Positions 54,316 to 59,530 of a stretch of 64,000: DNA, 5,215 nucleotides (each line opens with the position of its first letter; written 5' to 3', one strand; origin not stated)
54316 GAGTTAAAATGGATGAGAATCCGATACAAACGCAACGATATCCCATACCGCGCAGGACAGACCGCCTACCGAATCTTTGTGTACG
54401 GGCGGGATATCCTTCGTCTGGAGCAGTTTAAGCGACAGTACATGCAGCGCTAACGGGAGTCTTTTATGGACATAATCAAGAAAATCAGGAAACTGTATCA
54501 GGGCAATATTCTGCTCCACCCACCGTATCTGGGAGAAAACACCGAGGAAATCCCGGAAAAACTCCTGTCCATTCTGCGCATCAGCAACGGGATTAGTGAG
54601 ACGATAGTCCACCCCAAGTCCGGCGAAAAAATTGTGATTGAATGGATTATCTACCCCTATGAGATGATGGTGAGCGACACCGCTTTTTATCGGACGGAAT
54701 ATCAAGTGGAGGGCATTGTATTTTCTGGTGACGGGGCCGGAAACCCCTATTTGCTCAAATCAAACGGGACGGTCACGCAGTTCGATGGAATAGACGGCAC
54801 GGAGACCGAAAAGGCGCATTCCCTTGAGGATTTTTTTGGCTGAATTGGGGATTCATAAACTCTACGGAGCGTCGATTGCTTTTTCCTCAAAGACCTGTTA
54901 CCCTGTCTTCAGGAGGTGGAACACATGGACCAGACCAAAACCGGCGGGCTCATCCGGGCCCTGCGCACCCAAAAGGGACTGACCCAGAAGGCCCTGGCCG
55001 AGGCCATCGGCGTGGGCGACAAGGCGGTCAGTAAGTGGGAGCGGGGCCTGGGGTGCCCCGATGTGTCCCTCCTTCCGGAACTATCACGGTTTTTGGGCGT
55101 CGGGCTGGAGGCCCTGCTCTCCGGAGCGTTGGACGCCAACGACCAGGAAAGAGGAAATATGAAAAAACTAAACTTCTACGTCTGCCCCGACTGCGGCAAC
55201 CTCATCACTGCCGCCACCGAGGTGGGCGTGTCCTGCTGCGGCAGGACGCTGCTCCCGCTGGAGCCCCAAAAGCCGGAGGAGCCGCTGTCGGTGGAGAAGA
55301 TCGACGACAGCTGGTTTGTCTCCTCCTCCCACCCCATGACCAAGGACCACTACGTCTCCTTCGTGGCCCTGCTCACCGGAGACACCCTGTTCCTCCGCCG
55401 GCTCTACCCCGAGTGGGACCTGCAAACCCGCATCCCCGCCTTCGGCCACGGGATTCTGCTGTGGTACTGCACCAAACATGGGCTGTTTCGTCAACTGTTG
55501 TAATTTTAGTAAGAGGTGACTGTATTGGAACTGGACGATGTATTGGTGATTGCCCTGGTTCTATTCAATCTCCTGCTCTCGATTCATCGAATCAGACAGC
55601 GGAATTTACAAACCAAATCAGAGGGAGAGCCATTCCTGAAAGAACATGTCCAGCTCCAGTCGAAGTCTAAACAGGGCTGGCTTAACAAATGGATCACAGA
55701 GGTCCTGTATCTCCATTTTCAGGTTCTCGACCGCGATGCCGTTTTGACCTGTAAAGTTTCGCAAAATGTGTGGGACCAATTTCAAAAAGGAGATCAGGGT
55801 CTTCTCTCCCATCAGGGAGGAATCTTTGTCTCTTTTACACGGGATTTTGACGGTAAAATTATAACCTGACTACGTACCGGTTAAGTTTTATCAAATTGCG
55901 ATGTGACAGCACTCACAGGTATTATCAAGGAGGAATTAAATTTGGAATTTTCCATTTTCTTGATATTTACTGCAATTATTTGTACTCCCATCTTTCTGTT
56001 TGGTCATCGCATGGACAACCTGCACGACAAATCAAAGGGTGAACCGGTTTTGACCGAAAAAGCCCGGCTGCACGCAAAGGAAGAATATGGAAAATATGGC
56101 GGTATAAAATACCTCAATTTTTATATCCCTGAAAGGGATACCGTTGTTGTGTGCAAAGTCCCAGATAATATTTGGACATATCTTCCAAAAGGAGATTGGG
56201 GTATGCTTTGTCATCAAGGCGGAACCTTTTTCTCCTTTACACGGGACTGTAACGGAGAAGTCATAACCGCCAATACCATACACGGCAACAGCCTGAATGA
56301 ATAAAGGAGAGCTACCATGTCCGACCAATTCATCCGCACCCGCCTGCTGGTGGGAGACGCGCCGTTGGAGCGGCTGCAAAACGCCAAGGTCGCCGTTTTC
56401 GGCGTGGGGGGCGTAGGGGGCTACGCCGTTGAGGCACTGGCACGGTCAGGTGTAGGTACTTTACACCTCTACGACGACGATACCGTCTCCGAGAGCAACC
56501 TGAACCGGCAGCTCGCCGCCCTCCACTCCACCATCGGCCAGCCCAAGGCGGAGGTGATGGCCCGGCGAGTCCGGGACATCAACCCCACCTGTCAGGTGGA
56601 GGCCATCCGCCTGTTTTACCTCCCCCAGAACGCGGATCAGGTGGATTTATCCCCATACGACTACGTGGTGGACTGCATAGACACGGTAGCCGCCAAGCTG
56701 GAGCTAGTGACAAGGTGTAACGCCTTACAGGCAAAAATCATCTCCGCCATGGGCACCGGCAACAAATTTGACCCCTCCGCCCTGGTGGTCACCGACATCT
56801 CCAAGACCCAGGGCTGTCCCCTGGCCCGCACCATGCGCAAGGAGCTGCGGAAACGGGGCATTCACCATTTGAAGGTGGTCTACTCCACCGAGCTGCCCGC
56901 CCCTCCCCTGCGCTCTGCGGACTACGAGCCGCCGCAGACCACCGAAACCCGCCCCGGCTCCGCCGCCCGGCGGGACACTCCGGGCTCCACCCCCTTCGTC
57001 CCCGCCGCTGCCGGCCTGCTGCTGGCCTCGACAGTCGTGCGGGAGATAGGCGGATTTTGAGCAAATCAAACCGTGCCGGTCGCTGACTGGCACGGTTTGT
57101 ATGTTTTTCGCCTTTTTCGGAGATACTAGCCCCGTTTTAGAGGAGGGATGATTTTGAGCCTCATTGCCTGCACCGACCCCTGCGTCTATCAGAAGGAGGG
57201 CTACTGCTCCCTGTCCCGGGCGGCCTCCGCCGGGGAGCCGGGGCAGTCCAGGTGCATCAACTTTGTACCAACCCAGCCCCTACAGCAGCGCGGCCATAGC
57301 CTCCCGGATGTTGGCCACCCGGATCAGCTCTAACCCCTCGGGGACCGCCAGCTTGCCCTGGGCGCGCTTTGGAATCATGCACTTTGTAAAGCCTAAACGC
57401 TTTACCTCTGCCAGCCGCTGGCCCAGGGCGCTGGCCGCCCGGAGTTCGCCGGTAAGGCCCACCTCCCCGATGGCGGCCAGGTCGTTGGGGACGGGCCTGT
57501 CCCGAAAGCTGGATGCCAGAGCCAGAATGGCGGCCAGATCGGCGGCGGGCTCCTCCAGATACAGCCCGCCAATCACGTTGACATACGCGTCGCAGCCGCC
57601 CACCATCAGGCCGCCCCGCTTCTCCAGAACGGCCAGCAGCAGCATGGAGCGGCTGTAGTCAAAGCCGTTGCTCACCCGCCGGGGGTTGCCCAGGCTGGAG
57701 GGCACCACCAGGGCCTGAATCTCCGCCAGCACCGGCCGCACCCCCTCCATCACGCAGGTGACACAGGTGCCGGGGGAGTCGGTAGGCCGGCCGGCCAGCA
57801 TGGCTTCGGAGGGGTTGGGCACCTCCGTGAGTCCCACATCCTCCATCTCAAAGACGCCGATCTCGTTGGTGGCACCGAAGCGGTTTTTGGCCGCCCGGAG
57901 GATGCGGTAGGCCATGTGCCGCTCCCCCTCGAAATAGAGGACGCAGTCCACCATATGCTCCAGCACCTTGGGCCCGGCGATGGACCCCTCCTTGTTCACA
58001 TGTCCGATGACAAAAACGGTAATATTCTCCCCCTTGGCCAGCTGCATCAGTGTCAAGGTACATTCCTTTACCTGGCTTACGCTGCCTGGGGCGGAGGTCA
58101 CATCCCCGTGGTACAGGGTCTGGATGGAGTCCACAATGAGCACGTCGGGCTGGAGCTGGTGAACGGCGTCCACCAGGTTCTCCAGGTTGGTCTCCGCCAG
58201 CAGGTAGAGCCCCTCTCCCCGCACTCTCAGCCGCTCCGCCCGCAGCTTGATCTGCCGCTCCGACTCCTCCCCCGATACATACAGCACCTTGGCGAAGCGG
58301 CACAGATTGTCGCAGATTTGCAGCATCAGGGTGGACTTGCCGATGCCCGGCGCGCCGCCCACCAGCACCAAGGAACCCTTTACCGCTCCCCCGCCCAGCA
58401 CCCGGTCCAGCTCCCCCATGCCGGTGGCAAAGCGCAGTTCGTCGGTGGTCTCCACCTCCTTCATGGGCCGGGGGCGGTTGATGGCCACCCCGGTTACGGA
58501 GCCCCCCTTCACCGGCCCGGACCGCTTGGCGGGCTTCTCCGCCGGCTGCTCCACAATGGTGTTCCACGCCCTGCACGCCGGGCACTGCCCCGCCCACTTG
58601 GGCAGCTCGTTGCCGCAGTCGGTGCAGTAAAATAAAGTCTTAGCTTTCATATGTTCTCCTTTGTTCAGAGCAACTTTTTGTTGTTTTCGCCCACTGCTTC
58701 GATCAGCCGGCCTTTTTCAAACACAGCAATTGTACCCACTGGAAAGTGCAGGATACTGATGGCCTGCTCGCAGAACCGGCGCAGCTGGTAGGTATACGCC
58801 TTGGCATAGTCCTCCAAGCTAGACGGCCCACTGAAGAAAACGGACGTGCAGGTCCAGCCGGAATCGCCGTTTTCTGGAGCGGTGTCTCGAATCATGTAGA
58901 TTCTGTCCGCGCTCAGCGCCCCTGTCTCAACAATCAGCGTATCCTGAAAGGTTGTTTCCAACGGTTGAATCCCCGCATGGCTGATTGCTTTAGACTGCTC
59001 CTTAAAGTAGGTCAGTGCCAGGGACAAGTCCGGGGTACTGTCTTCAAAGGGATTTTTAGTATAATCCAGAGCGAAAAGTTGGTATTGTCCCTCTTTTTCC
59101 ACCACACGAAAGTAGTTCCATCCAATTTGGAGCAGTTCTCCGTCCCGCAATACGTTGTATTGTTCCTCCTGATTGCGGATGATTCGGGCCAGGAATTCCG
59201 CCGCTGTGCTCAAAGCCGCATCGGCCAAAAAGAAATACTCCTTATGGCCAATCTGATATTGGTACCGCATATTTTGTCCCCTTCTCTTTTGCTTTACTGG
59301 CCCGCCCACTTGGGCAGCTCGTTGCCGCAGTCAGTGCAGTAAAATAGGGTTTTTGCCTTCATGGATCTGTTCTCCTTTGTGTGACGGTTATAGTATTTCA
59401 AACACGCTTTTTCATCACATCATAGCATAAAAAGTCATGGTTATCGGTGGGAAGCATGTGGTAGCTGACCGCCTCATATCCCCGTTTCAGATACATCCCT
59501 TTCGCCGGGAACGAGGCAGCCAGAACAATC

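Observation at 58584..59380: A single immunity-like gene is inserted at the radA 5' end, flanked by a duplicated radA RBS and first 22 codons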

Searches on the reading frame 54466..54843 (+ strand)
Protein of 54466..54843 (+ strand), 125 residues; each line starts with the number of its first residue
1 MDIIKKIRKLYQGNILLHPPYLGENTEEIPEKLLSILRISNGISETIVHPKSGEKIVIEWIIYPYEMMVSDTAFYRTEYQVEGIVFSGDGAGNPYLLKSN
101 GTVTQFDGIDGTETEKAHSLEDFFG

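Call 5: search_protein_families(library=pfam, proteins=[window:54466-54843:+], max_evalue=0.01)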
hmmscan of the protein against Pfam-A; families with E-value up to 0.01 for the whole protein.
window:54466-54843:+ (125 aa): 1 family
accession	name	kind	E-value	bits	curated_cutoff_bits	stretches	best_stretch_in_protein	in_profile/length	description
PF09346.15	SMI1_KNR4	-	2.7e-05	25.2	25.4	1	29-124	18-123/125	SMI1 / KNR4 family (SUKH-1)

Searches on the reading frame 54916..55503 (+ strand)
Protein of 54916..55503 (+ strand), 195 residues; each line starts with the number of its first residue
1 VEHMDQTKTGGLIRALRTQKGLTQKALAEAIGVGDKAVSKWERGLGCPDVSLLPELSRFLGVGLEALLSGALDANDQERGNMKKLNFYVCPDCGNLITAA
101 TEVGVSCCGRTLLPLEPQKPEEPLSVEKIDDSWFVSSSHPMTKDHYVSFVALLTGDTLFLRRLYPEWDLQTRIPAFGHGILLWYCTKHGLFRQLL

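Call 5: search_protein_families(library=pfam, proteins=[window:54916-55503:+], max_evalue=0.01)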
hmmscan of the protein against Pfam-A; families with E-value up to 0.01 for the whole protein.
window:54916-55503:+ (195 aa): 6 families
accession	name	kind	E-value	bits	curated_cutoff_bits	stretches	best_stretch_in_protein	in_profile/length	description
PF01381.28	HTH_3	-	1e-15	57.9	23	1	13-66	1-54/55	Helix-turn-helix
PF13560.12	HTH_31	-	1.8e-09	38.2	27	1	10-65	3-59/64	Helix-turn-helix domain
PF12844.13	HTH_19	-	8.6e-06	26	30.2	1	12-71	3-62/64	Helix-turn-helix domain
PF15731.11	MqsA_antitoxin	-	0.0013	19.3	30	1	9-53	70-114/131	Antitoxin component of bacterial toxin-antitoxin system, MqsA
PF14549.12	P22_Cro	-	0.0077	16.4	30.2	0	24-42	12-30/60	DNA-binding transcriptional regulator Cro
PF01880.24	Desulfoferrodox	-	0.0086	17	22.2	0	137-191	34-95/98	Desulfoferrodoxin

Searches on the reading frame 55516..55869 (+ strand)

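Call 5: search_protein_families(library=pfam, proteins=[window:55516-55869:+], max_evalue=0.01)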
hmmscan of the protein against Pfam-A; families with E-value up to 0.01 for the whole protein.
window:55516-55869:+ (117 aa): 1 family
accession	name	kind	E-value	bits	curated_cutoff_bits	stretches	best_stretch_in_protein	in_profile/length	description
PF10694.14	DUF2500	-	1.8e-07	32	33.5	1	10-108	6-102/102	Protein of unknown function (DUF2500)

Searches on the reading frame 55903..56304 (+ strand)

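Call 5: search_protein_families(library=pfam, proteins=[window:55903-56304:+], max_evalue=0.01)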
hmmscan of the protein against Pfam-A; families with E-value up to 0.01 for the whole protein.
window:55903-56304:+ (133 aa): 1 family
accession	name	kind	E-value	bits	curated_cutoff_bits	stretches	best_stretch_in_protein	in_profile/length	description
PF10694.14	DUF2500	-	9.3e-05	23.3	33.5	1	18-113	4-102/102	Protein of unknown function (DUF2500)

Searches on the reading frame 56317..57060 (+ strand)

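Call 5: search_protein_families(library=pfam, proteins=[window:56317-57060:+], max_evalue=0.01)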
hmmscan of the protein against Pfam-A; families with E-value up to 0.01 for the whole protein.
window:56317-57060:+ (247 aa): 1 family
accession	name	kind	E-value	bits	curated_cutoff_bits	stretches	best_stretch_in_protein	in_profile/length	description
PF00899.27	ThiF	-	4.7e-41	140.9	28.1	1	11-168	9-164/238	ThiF family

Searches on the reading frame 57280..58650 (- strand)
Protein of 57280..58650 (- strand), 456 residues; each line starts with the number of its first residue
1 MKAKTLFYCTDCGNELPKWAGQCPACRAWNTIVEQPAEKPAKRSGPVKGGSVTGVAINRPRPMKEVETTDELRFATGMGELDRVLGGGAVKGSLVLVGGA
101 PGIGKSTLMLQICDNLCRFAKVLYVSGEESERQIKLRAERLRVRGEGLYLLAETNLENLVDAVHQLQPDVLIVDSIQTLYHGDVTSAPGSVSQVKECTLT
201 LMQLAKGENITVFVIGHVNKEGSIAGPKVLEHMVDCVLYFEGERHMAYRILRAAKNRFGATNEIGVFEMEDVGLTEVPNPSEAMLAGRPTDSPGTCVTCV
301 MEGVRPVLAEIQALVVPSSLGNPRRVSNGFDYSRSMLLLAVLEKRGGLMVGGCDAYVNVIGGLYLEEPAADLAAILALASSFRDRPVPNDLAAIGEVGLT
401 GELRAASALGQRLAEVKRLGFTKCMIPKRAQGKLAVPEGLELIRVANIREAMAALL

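Call 5: search_protein_families(library=pfam, proteins=[window:57280-58650:-], max_evalue=0.01)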
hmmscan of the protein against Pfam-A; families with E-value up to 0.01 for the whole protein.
window:57280-58650:- (456 aa): 15 families
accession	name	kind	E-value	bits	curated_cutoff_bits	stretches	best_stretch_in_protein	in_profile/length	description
PF13481.12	AAA_25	-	6.1e-16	59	27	1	74-222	15-194/195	AAA domain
PF06745.19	ATPase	-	1e-15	58.2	26.6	2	75-141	2-70/231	KaiC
PF18073.7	Zn_ribbon_LapB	-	1.2e-10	41.3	25.7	1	8-34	2-28/28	Rubredoxin metal binding domain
PF03796.21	DnaB_C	-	4.3e-10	39.8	27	1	75-142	3-73/255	DnaB-like helicase C terminal domain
PF05362.19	Lon_C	-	9.5e-07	29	21.1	1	366-452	108-199/205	Lon protease (S16) C-terminal proteolytic domain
PF00004.35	AAA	-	2e-06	28.7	21.2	1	95-225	1-115/131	ATPase family associated with various cellular activities (AAA)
PF07088.17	GvpD_P-loop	-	1.2e-05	25.8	24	1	92-132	10-50/189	GvpD gas vesicle protein, P-loop domain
PF13401.12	AAA_22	-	0.00018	22.2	27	1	93-217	6-123/130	AAA domain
PF13541.12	ChlI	-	0.00051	20.4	27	1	369-428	60-119/121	Subunit ChlI of Mg-chelatase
PF13173.12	AAA_14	-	0.00053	20.4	27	1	94-179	4-74/129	AAA domain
PF13191.12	AAA_16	-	0.00061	20.8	32.6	1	88-132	23-63/167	AAA ATPase domain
PF08423.17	Rad51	-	0.00098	18.9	22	0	72-121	6-51/244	Rad51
PF25199.1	nSTAND_NTPase5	-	0.0012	19.2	34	1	91-165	40-114/145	Novel STAND NTPase 5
PF09848.15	SLFN-g3_helicase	-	0.0037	17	24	1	94-217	3-123/354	Schlafen group 3, DNA/RNA helicase domain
PF13479.12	AAA_24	-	0.0066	16.8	27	0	95-180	5-77/195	AAA domain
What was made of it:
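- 57280..58650 (-): Intact radA (sms), 456 aa. Pfam Zn_ribbon_LapB, AAA_25 and Lon_C (call 5).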

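Call 8: find_encoding_contigs(protein=window:57280-58650:-, flank=6000, max_places=10)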
Protein window:57280-58650:- (456 aa): 23 contigs read that carry it; 2 places shown.
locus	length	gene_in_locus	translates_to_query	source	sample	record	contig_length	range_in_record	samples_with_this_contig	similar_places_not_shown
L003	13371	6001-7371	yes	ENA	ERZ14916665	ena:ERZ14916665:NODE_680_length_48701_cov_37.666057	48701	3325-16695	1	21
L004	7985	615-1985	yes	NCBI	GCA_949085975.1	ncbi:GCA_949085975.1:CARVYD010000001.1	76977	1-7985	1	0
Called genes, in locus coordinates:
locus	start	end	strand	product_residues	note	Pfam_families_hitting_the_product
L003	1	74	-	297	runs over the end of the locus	PF00005:ABC_tran, PF13304:AAA_21 (faint)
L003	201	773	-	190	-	PF04892:VanZ-LLP1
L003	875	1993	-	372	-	PF00512:HisKA, PF02518:HATPase_c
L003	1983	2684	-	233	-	PF00072:Response_reg, PF00486:Trans_reg_C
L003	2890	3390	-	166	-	PF05067:Mn_catalase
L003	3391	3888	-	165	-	PF11007:CotJA, PF12652:CotJB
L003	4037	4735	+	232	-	PF01520:Amidase_3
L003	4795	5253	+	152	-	PF00583:Acetyltransf_1, PF13673:Acetyltransf_10, PF13508:Acetyltransf_7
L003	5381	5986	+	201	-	PF24719:Imm33-like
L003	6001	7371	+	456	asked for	PF18073:Zn_ribbon_LapB, PF13481:AAA_25, PF03796:DnaB_C, PF06745:ATPase, PF23442:DUF7125 (weak), PF00004:AAA (weak), PF07088:GvpD_P-loop (faint), PF05362:Lon_C (weak)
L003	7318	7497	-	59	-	-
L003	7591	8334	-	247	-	PF00899:ThiF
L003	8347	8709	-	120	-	-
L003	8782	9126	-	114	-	PF10694:DUF2500 (weak)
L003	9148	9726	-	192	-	PF01381:HTH_3, PF12844:HTH_19 (weak), PF13560:HTH_31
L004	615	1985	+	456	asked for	PF18073:Zn_ribbon_LapB, PF13481:AAA_25, PF03796:DnaB_C, PF06745:ATPase, PF23442:DUF7125 (weak), PF00004:AAA (weak), PF07088:GvpD_P-loop (faint), PF05362:Lon_C (weak)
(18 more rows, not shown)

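Call 9: find_related_loci(query=window:57280-58650:-, collection=genome_contigs, flank=5000)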
Query window:57280-58650:- (456 aa) in genome_contigs; peptide patterns used: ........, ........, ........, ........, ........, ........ (x = any residue, [..] = any of these).
274 stretches matched a pattern; 244 encode a relative of the query (tblastn E <= 1e-3); the best 80 are kept; 80 distinct loci.
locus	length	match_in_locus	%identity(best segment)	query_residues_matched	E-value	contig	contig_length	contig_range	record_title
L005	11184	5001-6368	99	1-456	0e+0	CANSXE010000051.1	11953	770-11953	MAG TPA_asm: uncultured Firmicutes bacterium isolate SRR15510216_bin.28_metawrap_v1.3_MAG genome assembly, contig: NODE.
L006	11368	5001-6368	99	1-456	0e+0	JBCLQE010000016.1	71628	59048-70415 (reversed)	Oscillospiraceae bacterium 50-58 voucher GPTB0122 scaffold16, whole genome shotgun sequence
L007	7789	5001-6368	98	1-456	0e+0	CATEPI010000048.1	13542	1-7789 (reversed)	MAG: uncultured Eubacteriales bacterium isolate extra-SRR8443403.13_1677803172 genome assembly, contig: NODE_1020_length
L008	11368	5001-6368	98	1-456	0e+0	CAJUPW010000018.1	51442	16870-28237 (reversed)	MAG TPA_asm: uncultured Oscillospiraceae bacterium isolate MGBC165440 genome assembly, contig: MGBC165440.18, whole geno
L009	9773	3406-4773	98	1-456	0e+0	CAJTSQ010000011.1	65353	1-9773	MAG TPA_asm: uncultured Oscillospiraceae bacterium isolate MGBC105408 genome assembly, contig: MGBC105408.11, whole geno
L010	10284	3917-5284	97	1-456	0e+0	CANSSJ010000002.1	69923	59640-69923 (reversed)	MAG TPA_asm: uncultured Firmicutes bacterium isolate SRR15730539_bin.17_metawrap_v1.3_MAG genome assembly, contig: NODE.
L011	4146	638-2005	97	1-456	0e+0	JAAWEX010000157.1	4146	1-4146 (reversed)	MAG: Lawsonibacter sp. isolate ABMPRH_161_6 SL341419_scaffold_24383, whole genome shotgun sequence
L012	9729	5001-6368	97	1-456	0e+0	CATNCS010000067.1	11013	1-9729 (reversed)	MAG TPA_asm: uncultured Oscillospiraceae bacterium isolate MGG24285_1680015495 genome assembly, contig: SRR10593851_2099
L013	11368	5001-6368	96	1-456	0e+0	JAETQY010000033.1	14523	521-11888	MAG: Bacillota bacterium isolate S28_Bin1 scaffold_2917_2, whole genome shotgun sequence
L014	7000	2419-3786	95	1-456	0e+0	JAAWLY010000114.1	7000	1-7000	MAG: Lawsonibacter sp. isolate ABMPRH_161_11 SL341411_scaffold_20488, whole genome shotgun sequence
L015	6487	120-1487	95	1-456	0e+0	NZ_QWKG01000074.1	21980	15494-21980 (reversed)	Colidextribacter sp. OB.20 Scaffold65_1, whole genome shotgun sequence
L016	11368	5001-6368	94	1-456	0e+0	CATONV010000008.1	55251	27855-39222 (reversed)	MAG TPA_asm: uncultured Oscillospiraceae bacterium isolate MGG25090_1680015468 genome assembly, contig: NODE_394_length_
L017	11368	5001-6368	95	1-456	0e+0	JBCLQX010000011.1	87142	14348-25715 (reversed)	Oscillospiraceae bacterium 44-34 voucher GPTB0103 scaffold11, whole genome shotgun sequence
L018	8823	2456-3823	95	1-456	0e+0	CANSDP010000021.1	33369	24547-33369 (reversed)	MAG TPA_asm: uncultured Firmicutes bacterium isolate SRR17794288_bin.23_metawrap_v1.3_MAG genome assembly, contig: NODE.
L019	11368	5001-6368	95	1-456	0e+0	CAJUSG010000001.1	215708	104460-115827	MAG TPA_asm: uncultured Oscillospiraceae bacterium isolate MGBC163672 genome assembly, contig: MGBC163672.1, whole genom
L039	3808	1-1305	94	22-456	0e+0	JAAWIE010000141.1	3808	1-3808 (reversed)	MAG: Lawsonibacter sp. isolate ABMPRH_160_1 SL341416_scaffold_35469, whole genome shotgun sequence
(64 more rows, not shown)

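Call 42: search_protein_families(library=ncbifam, proteins=[window:57280-58650:-], max_evalue=0.01)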
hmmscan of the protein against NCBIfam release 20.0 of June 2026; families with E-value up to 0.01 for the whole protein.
window:57280-58650:- (456 aa): 24 families
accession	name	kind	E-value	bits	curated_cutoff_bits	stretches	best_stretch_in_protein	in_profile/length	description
TIGR00416.1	sms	equivalog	5.8e-179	595.6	403.05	1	2-451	3-453/454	DNA repair protein RadA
NF006799.0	PRK09302.1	equivalog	3.8e-16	58.7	408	1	69-219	250-409/515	circadian clock protein KaiC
TIGR02902.1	spore_lonB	equivalog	3.2e-11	42.6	723.3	1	339-455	413-530/531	ATP-dependent protease LonB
TIGR02903.1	spore_lon_C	equivalog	8.8e-11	41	678.8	1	352-450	510-609/615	Lon family ATP-dependent protease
TIGR03881.1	KaiC_arch_4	hypoth_equivalog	3e-10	40.2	247.8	1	73-142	2-72/231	KaiC domain-containing protein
TIGR02237.1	recomb_radB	equivalog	3.6e-09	36.8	172.4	1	81-271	1-206/210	DNA repair and recombination protein RadB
TIGR03600.1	phage_DnaB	exception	5.2e-09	35.6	498.65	1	74-137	177-241/421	phage replicative helicase, DnaB family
TIGR03877.1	thermo_KaiC_1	hypoth_equivalog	1.1e-07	31.5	307.25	1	73-135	3-66/238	KaiC domain-containing protein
NF052589.1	ArlH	equivalog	2.4e-07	30.7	215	1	79-128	7-57/229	archaellum protein ArlH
NF004723.0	PRK06067.1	subfamily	4.5e-07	29.6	194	1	74-140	16-83/243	flagellar accessory protein FlaH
TIGR02655.1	circ_KaiC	equivalog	2.3e-06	26.6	546.25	1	54-136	225-308/484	circadian clock protein KaiC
TIGR00763.1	lon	equivalog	2.4e-06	26.3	608.05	1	368-453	702-792/795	endopeptidase La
TIGR03880.1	KaiC_arch_3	hypoth_equivalog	2.9e-06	27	249.45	1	77-136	1-61/224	KaiC domain-containing protein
TIGR00665.1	DnaB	equivalog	6.5e-06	25.2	385.25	1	74-176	178-285/435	replicative DNA helicase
NF006306.0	PRK08506.1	equivalog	4.9e-05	22.1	596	1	62-138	163-239/472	replicative DNA helicase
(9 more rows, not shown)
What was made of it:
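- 57280..58650 (-): TIGR00416 at 595.6 bits, above the cut-off of 403 (call 42).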

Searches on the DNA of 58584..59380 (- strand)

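Call 53: search_dna_similar(query=window:58584-59380:-, collection=phages, mode=distant, max_rows=10)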
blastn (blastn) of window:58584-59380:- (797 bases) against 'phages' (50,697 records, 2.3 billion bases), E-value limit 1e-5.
Records with a match: 1; places in all: 1; records where one place covers at least 80% of the query: 0.
Best place of each record, by identity: 80-90% 1.
By first word of the organism name: Bacteriophage 1.
By host as written in the record: - 1.
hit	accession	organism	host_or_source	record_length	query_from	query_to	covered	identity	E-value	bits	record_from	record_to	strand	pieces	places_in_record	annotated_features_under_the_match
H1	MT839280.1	Bacteriophage sp.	human fecal samples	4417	22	82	8%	83.6%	2e-8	66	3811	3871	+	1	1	record has no annotation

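Call 54: search_dna_similar(query=window:58584-59380:-, collection=plasmids, mode=distant, max_rows=10)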
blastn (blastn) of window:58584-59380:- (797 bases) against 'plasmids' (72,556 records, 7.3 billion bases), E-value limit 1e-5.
No match.

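Call 55: get_annotated_region(hit=H1, flank=4000)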
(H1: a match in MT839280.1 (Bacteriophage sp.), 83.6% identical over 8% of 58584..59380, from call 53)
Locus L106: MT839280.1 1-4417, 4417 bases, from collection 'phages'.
description: UNVERIFIED: Bacteriophage sp. clone scaffold_10224 genomic sequence.
organism: Bacteriophage sp. (NCBI taxid 38018)
taxonomy: Viruses
host: -; source: human fecal samples; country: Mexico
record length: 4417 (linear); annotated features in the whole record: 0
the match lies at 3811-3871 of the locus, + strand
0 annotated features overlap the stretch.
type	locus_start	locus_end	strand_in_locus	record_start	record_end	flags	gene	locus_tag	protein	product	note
